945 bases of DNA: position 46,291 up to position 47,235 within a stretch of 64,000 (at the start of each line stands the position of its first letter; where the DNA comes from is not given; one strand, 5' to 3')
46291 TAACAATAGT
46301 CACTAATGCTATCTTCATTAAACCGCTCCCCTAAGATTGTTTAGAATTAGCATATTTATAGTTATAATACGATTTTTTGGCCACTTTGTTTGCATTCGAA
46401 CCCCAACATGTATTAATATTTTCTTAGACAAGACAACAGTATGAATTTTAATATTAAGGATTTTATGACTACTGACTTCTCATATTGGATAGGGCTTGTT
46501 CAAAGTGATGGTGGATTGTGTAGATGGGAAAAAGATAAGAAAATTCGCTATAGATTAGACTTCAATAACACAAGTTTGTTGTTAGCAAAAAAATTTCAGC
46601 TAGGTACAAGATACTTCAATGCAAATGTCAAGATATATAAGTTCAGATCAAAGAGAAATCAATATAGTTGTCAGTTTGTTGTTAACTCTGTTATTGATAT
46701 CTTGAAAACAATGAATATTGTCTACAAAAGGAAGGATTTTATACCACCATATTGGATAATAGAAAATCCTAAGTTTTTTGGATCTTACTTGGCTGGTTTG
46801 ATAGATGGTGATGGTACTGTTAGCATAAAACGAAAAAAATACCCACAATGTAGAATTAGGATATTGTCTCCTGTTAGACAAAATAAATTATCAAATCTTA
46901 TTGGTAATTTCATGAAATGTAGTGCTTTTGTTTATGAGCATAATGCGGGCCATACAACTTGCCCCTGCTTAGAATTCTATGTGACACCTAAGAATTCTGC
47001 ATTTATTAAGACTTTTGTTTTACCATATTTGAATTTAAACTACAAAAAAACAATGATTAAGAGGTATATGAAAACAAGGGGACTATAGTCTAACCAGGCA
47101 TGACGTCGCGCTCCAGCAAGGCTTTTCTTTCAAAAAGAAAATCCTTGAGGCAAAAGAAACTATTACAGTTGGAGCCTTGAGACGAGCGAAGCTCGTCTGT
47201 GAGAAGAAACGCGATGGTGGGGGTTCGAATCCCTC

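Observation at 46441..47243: Free-standing double-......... homing endonuclease whose 3' end overlaps the 5' end of an intron-containing tRNA-Trp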

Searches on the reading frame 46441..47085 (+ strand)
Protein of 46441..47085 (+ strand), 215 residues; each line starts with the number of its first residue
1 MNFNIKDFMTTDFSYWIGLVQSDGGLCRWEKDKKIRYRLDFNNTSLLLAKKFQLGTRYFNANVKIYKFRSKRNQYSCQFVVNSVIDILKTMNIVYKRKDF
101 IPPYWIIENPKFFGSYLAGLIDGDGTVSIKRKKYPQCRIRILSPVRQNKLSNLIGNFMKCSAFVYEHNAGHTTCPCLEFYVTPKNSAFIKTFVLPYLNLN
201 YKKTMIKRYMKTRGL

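Call 4: search_protein_families(library=pfam, proteins=[window:46441-47085:+], max_evalue=1)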
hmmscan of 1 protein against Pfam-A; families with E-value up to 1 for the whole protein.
window:46441-47085:+ (215 aa): 4 families
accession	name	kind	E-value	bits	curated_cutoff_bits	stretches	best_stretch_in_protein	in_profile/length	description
PF00961.24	LAGLIDADG_1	-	1.2e-06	29.8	23.1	1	117-182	1-69/102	LAGLIDADG endonuclease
PF14528.11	LAGLIDADG_3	-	5.3e-06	27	22.5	2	116-135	6-25/82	LAGLIDADG-like domain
PF05204.19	Hom_end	-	0.0016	19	21.1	1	101-140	2-39/110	Homing endonuclease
PF21492.2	bL31_N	-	0.065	13.4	27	1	124-152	30-58/60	Ribosomal protein L31p, N-terminal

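Call 9: find_homologous_proteins(query=window:46441-47085:+)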
Query window:46441-47085:+ (215 aa): 34 proteins with E <= 0.001 among 131 candidates.
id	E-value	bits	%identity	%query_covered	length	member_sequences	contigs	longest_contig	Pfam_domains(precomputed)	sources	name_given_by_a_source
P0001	6.4e-144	495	100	100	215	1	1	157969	PF00961.25,PF14528.12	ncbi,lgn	-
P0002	5.0e-44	169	44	95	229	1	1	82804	PF14528.12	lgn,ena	-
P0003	5.6e-40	155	44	93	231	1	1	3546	PF14528.12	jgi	-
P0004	3.9e-35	140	39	99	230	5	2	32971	PF00961.25,PF14528.12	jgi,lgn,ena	-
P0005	1.7e-34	137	37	95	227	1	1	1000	PF14528.12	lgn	-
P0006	3.6e-34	136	38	96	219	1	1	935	PF00961.25,PF14528.12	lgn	-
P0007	5.6e-34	136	36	99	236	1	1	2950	-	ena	-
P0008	2.4e-32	130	37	95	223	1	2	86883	PF14528.12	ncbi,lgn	-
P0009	3.5e-32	130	38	95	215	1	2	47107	PF14528.12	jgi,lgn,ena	-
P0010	4.5e-32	130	36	96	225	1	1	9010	PF00961.25,PF14528.12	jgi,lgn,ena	jgi:hypothetical protein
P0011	8.2e-32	129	35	95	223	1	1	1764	PF00961.25,PF14528.12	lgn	-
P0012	9.2e-32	129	36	96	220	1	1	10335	PF00961.25,PF14528.12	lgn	-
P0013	1.0e-31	128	38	93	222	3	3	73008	PF14528.12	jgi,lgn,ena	-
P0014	4.4e-31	126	36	95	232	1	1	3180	PF14528.12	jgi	-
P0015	5.3e-31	126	37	95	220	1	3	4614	PF00961.25,PF14528.12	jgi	jgi:hypothetical protein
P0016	1.7e-30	124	37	95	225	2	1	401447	PF14528.12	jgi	-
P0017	1.7e-30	124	38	99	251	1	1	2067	PF00961.25,PF14528.12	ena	-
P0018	4.8e-30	123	37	95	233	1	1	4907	PF14528.12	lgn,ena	-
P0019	1.9e-28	118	37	95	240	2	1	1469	PF00961.25,PF14528.12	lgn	-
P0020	4.6e-27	113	36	95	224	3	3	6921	PF14528.12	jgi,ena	jgi:hypothetical protein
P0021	2.1e-26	111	37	95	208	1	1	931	PF00961.25,PF14528.12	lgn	-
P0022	2.3e-26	111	36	78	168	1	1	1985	PF00961.25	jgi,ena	-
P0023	3.6e-26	110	36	95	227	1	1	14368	PF00961.25,PF14528.12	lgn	-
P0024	2.0e-25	108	36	93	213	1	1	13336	PF14528.12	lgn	-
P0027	4.8e-23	100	35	94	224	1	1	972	PF00961.25,PF14528.12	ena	-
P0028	7.8e-23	99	39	68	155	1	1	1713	PF14528.12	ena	-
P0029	2.6e-22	98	32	88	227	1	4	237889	PF14528.12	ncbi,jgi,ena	-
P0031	4.3e-21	94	34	95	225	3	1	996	PF00961.25,PF14528.12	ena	-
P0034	2.8e-17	81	33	99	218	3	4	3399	PF00961.25,PF14528.12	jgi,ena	jgi:hypothetical protein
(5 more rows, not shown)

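Call 10: find_encoding_contigs(protein=P0001, flank=3000, max_places=3)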
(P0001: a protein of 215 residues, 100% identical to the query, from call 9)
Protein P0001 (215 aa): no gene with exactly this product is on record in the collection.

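Call 11: find_encoding_contigs(protein=P0002, flank=4000, max_places=3)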
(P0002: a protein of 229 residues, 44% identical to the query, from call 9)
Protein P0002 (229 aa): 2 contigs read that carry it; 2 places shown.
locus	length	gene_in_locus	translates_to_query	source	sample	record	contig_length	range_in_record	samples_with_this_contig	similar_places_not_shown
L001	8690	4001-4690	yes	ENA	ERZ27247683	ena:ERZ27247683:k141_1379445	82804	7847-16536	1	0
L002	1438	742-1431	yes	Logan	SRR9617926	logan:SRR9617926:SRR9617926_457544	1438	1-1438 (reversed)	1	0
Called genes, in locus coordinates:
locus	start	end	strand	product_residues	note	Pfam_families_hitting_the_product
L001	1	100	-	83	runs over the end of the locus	-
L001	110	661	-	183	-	PF01613:Flavin_Reduct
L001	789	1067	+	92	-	-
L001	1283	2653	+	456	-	PF13231:PMT_2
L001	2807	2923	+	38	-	-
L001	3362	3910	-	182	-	-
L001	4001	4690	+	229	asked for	PF14528:LAGLIDADG_3 (weak)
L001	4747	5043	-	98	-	-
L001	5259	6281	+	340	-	PF04055:Radical_SAM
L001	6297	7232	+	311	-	PF24034:DUF7343, PF01978:TrmB (weak), PF12802:MarR_2 (weak)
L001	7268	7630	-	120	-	PF10639:TMEM234 (weak), PF00892:EamA (weak)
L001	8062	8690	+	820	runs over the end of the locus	PF05124:S_layer_C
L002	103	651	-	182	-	-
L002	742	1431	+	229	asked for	PF14528:LAGLIDADG_3 (weak)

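Call 12: find_encoding_contigs(protein=P0004, flank=4000, max_places=3)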
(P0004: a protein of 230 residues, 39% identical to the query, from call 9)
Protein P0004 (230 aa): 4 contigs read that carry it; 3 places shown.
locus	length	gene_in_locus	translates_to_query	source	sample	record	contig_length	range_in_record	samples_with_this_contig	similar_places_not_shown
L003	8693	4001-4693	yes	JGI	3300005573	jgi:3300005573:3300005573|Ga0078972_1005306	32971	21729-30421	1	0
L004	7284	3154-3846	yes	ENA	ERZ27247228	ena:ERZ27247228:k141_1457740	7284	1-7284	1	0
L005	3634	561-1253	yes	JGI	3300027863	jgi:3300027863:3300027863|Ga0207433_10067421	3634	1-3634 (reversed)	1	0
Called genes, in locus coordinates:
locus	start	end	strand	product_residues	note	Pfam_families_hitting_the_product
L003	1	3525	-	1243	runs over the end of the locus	PF07591:PT-HINT (faint), PF14890:Intein_splicing, PF14528:LAGLIDADG_3, PF01935:DUF87, PF14890:Intein_splicing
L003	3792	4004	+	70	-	-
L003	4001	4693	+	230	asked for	PF14528:LAGLIDADG_3 (faint), PF00961:LAGLIDADG_1 (faint)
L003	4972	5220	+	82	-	PF13173:AAA_14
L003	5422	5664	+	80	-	-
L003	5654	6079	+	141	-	PF01850:PIN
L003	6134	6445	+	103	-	PF04032:Rpr2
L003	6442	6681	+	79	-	-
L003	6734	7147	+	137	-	PF01090:Ribosomal_S19e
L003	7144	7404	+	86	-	PF01984:dsDNA_bind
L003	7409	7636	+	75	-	PF01780:Ribosomal_L37ae, PF12760:Zn_ribbon_IS1595 (weak)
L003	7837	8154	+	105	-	PF01920:Prefoldin_2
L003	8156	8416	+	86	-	PF03685:UPF0147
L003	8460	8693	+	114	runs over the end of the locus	PF04472:SepF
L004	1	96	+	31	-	?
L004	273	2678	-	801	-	PF14890:Intein_splicing, PF14528:LAGLIDADG_3, PF01935:DUF87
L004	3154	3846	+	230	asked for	PF14528:LAGLIDADG_3 (faint), PF00961:LAGLIDADG_1 (faint)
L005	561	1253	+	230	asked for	PF14528:LAGLIDADG_3 (faint), PF00961:LAGLIDADG_1 (faint)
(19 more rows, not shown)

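Call 13: find_encoding_contigs(protein=P0008, flank=4000, max_places=2)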
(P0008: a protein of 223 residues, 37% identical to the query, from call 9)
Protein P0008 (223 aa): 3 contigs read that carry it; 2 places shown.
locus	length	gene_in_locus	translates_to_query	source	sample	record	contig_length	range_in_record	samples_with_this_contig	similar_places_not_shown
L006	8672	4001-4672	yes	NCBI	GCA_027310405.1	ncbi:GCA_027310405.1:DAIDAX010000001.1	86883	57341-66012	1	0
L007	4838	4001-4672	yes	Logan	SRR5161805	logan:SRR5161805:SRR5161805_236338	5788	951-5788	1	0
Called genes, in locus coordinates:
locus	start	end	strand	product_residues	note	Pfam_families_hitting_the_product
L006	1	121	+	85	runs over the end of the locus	-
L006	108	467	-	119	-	-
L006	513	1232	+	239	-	PF01988:VIT1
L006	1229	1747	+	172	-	PF04343:DUF488, PF22751:DUF488-N3a (weak)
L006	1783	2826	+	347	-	-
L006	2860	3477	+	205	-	PF02589:LUD_dom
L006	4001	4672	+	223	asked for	PF14528:LAGLIDADG_3 (faint)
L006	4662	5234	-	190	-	PF00265:TK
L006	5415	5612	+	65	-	-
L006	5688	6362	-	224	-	-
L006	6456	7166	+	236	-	PF00149:Metallophos, PF12850:Metallophos_2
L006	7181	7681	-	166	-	-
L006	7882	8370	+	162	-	-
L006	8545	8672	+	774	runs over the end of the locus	PF00133:tRNA-synt_1, PF09334:tRNA-synt_1g, PF08264:Anticodon_1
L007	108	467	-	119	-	-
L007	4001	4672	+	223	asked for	PF14528:LAGLIDADG_3 (faint)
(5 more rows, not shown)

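Call 14: find_encoding_contigs(protein=P0009, flank=4000, max_places=2)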
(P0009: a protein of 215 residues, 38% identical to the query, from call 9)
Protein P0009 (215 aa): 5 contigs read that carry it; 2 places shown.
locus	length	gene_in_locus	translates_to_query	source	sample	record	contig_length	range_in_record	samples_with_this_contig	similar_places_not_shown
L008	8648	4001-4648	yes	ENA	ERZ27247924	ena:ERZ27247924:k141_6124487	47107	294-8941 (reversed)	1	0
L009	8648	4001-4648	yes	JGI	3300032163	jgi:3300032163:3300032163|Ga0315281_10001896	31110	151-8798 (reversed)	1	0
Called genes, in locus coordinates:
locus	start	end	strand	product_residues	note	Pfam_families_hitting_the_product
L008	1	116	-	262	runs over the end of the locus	PF00573:Ribosomal_L4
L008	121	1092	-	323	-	PF00297:Ribosomal_L3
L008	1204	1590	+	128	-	PF00583:Acetyltransf_1, PF13527:Acetyltransf_9 (weak), PF13673:Acetyltransf_10, PF13508:Acetyltransf_7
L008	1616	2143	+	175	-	PF11969:DcpS_C, PF01230:HIT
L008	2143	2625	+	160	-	PF04008:Adenosine_kin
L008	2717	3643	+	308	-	-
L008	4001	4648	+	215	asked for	PF14528:LAGLIDADG_3 (faint)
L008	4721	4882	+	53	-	-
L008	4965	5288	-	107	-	PF04472:SepF (weak)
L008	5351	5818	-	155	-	PF01936:NYN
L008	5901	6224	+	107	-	-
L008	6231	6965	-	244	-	-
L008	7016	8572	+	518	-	PF07431:DUF1512, PF23542:DUF1512_C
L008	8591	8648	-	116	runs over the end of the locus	?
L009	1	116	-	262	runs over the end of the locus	PF00573:Ribosomal_L4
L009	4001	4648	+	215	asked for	PF14528:LAGLIDADG_3 (faint)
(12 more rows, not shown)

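Call 15: find_encoding_contigs(protein=P0013, flank=4000, max_places=2)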
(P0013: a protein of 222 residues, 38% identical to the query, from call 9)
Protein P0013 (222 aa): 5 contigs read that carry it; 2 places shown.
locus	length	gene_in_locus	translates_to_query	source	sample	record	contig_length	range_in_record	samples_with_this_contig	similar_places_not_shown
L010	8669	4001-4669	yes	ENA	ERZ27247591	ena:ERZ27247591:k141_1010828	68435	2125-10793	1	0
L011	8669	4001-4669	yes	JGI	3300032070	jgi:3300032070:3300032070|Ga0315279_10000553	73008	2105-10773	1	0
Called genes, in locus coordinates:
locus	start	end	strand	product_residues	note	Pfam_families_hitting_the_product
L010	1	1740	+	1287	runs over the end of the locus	?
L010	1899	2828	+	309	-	PF00142:Fer4_NifH (faint), PF01656:CbiA, PF10609:ParA, PF13500:AAA_26 (weak), PF13614:AAA_31, PF10609:ParA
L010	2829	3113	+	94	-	-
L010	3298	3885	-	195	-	-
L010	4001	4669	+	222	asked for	PF14528:LAGLIDADG_3 (faint)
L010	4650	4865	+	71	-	-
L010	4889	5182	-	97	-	-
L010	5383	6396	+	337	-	PF04055:Radical_SAM, PF13353:Fer4_12 (faint)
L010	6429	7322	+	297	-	PF01978:TrmB (faint), PF13412:HTH_24 (weak), PF24034:DUF7343, PF12802:MarR_2 (weak)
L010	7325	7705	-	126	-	PF00892:EamA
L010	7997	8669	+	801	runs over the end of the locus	PF05124:S_layer_C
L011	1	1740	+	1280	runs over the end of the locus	?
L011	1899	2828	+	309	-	PF00142:Fer4_NifH (faint), PF01656:CbiA, PF10609:ParA, PF13500:AAA_26 (weak), PF13614:AAA_31, PF10609:ParA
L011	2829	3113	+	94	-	-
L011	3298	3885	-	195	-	-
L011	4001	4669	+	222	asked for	PF14528:LAGLIDADG_3 (faint)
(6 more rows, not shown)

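Call 16: find_encoding_contigs(protein=P0016, flank=4000, max_places=2)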
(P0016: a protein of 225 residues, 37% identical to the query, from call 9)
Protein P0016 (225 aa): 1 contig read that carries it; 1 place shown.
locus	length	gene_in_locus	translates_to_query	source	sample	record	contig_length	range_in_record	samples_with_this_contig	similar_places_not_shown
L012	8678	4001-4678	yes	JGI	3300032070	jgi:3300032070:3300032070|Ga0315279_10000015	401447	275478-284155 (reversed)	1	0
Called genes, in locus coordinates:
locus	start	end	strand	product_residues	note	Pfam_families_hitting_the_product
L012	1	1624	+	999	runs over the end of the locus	PF00133:tRNA-synt_1, PF09334:tRNA-synt_1g (weak), PF08264:Anticodon_1, PF19302:DUF5915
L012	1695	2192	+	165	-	-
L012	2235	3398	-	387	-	PF01970:TctA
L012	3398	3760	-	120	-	PF01336:tRNA_anti-codon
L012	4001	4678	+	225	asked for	PF14528:LAGLIDADG_3 (faint)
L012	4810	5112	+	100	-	PF04032:Rpr2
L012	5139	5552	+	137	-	PF01090:Ribosomal_S19e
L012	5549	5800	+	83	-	PF01984:dsDNA_bind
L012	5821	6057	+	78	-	PF01780:Ribosomal_L37ae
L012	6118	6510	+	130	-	PF01920:Prefoldin_2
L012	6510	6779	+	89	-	PF03685:UPF0147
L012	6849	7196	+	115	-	PF04472:SepF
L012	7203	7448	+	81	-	-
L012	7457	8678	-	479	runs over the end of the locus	PF28494:GlyRS_ins_1 (faint), PF00587:tRNA-synt_2b, PF03129:HGTP_anticodon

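Call 17: find_encoding_contigs(protein=P0029, flank=4000, max_places=2)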
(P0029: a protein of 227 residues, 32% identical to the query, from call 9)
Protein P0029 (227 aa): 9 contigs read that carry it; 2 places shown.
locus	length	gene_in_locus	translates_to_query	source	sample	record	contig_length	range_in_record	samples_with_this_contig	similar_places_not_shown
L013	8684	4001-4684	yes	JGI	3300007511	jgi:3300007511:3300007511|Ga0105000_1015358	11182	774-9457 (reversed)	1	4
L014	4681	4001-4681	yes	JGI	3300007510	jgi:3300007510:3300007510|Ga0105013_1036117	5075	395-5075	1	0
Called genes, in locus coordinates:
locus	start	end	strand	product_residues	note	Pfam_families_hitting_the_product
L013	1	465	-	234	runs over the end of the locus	PF02683:DsbD_TM (weak)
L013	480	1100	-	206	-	PF08534:Redoxin (weak)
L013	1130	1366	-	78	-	PF02798:GST_N (faint), PF05768:Glrx-like (weak), PF13192:Thioredoxin_3 (weak), PF00462:Glutaredoxin, PF13417:GST_N_3 (weak)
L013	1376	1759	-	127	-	PF06397:Desulfoferrod_N, PF01880:Desulfoferrodox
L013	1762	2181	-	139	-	PF00210:Ferritin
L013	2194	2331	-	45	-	-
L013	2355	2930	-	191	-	PF00578:AhpC-TSA, PF08534:Redoxin, PF10417:1-cysPrx_C (faint)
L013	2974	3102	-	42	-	-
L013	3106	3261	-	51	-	-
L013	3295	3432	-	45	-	-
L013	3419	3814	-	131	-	PF01475:FUR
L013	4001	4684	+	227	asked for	PF14528:LAGLIDADG_3 (faint)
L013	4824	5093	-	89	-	-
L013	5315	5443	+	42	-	-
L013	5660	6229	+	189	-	PF01300:Sua5_yciO_yrdC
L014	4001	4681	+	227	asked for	PF14528:LAGLIDADG_3 (faint)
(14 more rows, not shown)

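Call 22: find_related_loci(query=A1, collection=genome_contigs, flank=3000)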
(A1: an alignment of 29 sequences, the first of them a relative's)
Query A1 (215 aa) in genome_contigs; peptide patterns used: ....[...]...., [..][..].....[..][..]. (x = any residue, [..] = any of these).
130 stretches matched a pattern; 66 encode a relative of the query (tblastn E <= 1e-3); 66 distinct loci.
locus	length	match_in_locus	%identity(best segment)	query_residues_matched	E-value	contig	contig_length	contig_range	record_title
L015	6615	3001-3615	38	12-211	6e-40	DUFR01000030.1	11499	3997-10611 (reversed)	MAG TPA_asm: Candidatus Aenigmatarchaeota archaeon isolate UBA10154 contig_127031, whole genome shotgun sequence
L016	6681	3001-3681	37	1-215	2e-39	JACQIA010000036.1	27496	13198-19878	MAG: Candidatus Aenigmatarchaeota archaeon isolate NC_groundwater_1113_Ag_S-0.1um_37_102 S_p1_S3_coassembly_k141_777808,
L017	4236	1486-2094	37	10-213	7e-38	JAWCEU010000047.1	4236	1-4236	MAG: Candidatus Aenigmatarchaeota archaeon isolate JZ-1_202007_bins_103 JZ-1_202007_bins_103_scaffold_47, whole genome s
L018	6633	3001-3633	38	10-209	5e-38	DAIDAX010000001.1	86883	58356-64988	MAG TPA_asm: bacterium isolate clean1851 NODE_1_length_86883_cov_12.423971, whole genome shotgun sequence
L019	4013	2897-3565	36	4-213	2e-36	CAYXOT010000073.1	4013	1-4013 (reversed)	MAG TPA_asm: uncultured archaeon isolate binchicken_co21_401 genome assembly, contig: NODE_34797_length_4013_cov_5.95300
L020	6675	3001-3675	35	1-215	3e-36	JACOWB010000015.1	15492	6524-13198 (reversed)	MAG: Candidatus Aenigmatarchaeota archaeon isolate NC_groundwater_115_Ag_B-0.1um_41_10 S3_GD2017_2_B1_scaffold_2172, who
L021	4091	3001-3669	37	2-215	6e-35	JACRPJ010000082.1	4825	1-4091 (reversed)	MAG: Candidatus Woesearchaeota archaeon isolate NC_groundwater_1984_Pr3_S-0.2um_40_2 scaffold_486541, whole genome shotg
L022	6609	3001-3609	38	14-213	6e-35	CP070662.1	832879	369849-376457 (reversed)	MAG: archaeon isolate bin779 chromosome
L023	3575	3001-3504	38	1-160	1e-33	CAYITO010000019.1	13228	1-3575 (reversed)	MAG TPA_asm: uncultured archaeon isolate ERP119705_co6_956 genome assembly, contig: NODE_5835_length_13228_cov_6.054961,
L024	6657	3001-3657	33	1-210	1e-32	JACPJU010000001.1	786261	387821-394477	MAG: Candidatus Aenigmatarchaeota archaeon isolate NC_groundwater_476_Ag_S-0.1um_40_17 S35_SO-1_scaffold_95073, whole ge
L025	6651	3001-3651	35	10-213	6e-33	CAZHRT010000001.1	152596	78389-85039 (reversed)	MAG TPA_asm: uncultured Methanosarcinales archaeon isolate binchicken_co28_95 genome assembly, contig: NODE_53_length_15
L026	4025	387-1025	35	12-211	1e-32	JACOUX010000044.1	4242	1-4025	MAG: Candidatus Woesearchaeota archaeon isolate NC_groundwater_84_Ag_S-0.1um_40_33 S35_SO-1_scaffold_298643, whole genom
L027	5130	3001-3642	34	10-213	4e-32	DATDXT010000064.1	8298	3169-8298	MAG TPA_asm: archaeon isolate SMAG_U8146 k141_1076997, whole genome shotgun sequence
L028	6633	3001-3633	34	1-202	1e-31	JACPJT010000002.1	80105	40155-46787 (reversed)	MAG: Candidatus Aenigmatarchaeota archaeon isolate NC_groundwater_475_Ag_S-0.1um_40_10 S35_SO-1_scaffold_135314, whole g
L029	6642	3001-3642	31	10-215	2e-31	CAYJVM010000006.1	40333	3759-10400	MAG TPA_asm: uncultured archaeon isolate ERP125453_co1_206 genome assembly, contig: NODE_748_length_40333_cov_57.302274,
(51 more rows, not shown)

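Call 41: search_solved_structures(query=A1, max_evalue=1)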
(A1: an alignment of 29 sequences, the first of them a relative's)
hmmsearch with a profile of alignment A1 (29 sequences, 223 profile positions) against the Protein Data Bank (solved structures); distinct sequences matched with E-value up to 1: 54.
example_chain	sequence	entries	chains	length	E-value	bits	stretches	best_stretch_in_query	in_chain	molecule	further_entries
1mow_A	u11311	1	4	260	3.9e-11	46.4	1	10-128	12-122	chimera of homing endonuclease I-DmoI and DNA endonuclease I-CreI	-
1dq3_A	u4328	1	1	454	1e-07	35.2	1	11-127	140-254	ENDONUCLEASE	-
5akm_A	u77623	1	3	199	2.3e-06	30.8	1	10-91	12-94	HOMING ENDONUCLEASE I-DMOI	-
5o6g_A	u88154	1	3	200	6.2e-06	29.4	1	10-93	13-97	Homing endonuclease I-DmoI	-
5o6i_A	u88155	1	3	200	1.2e-05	28.4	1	10-91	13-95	Homing endonuclease I-DmoI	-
3uvf_A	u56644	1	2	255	1.4e-05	28.2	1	8-88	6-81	Intron-encoded DNA endonuclease I-HjeMI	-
4un7_G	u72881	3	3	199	1.9e-05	27.8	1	10-91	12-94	HOMING ENDONUCLEASE I-DMOI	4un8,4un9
2vs8_A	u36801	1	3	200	1.9e-05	27.8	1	10-91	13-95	HOMING ENDONUCLEASE I-DMOI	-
2vs7_A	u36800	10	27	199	2e-05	27.7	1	10-91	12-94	HOMING ENDONUCLEASE I-DMOI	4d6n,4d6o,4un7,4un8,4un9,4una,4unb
5a0w_A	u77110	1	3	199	2.3e-05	27.5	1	10-91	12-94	HOMING ENDONUCLEASE I-DMOI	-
1b24_A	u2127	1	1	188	2.7e-05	27.3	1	10-91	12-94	Homing endonuclease I-DmoI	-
5ak9_A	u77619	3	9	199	3e-05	27.1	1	10-91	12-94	HOMING ENDONUCLEASE I-DMOI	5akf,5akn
1p8k_Z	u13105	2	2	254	3.1e-05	27.1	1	9-91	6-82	Intron-encoded endonuclease I-AniI | LAGLIDADG endonuclease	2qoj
3mx9_A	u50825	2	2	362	0.00011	25.3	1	109-127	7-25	Protein scV3V2(G19S) | scV3V2(G19S)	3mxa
3eh8_A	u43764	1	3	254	0.00012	25.2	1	10-58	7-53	Intron-encoded DNA endonuclease I-AniI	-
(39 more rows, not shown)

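Call 42: predict_structure(alignment_id=A1)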
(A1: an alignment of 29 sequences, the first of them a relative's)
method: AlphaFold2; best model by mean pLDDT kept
length: 215 residues; sequences in the alignment: 29
mean_pLDDT: 94.7   pTM: 0.91
mean pLDDT of the five models: 94.7, 94.5, 94.3, 94.0, 92.8
residues with pLDDT >= 90: 192; 70-90: 20; 50-70: 3; < 50: 0
segments of 3 or more residues with pLDDT < 50: none
pLDDT, mean of each block of 10 residues (from residue 1): 88 97 95 95 97 96 93 93 92 79 96 98 97 95 94 97 95 95 98 98 98 95
secondary structure, 60 per line:
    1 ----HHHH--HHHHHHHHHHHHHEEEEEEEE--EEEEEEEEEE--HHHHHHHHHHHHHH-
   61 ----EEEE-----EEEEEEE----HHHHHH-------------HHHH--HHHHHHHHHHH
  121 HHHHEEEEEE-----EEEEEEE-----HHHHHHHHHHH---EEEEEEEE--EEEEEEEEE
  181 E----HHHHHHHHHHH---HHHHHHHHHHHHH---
elements in order: H5-8 H11-23 E24-31 E34-43 H46-59 E65-68 E74-80 H85-90 H104-107 H110-124 E125-130 E136-142 H148-158 E162-169 E172-181 H186-196 H200-212

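Call 43: find_related_loci(query=A1, collection=viral_contigs, flank=3000)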
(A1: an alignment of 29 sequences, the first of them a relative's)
Query A1 (215 aa) in viral_contigs; peptide patterns used: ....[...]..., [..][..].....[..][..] (x = any residue, [..] = any of these).
513 stretches matched a pattern; 3 encode a relative of the query (tblastn E <= 1e-3); 3 distinct loci.
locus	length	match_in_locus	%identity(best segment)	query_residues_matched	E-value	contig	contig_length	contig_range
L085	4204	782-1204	22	5-131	3e-8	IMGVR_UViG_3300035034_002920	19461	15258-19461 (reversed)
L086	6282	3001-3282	28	115-187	3e-6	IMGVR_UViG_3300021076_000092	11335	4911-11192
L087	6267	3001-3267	32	61-141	3e-6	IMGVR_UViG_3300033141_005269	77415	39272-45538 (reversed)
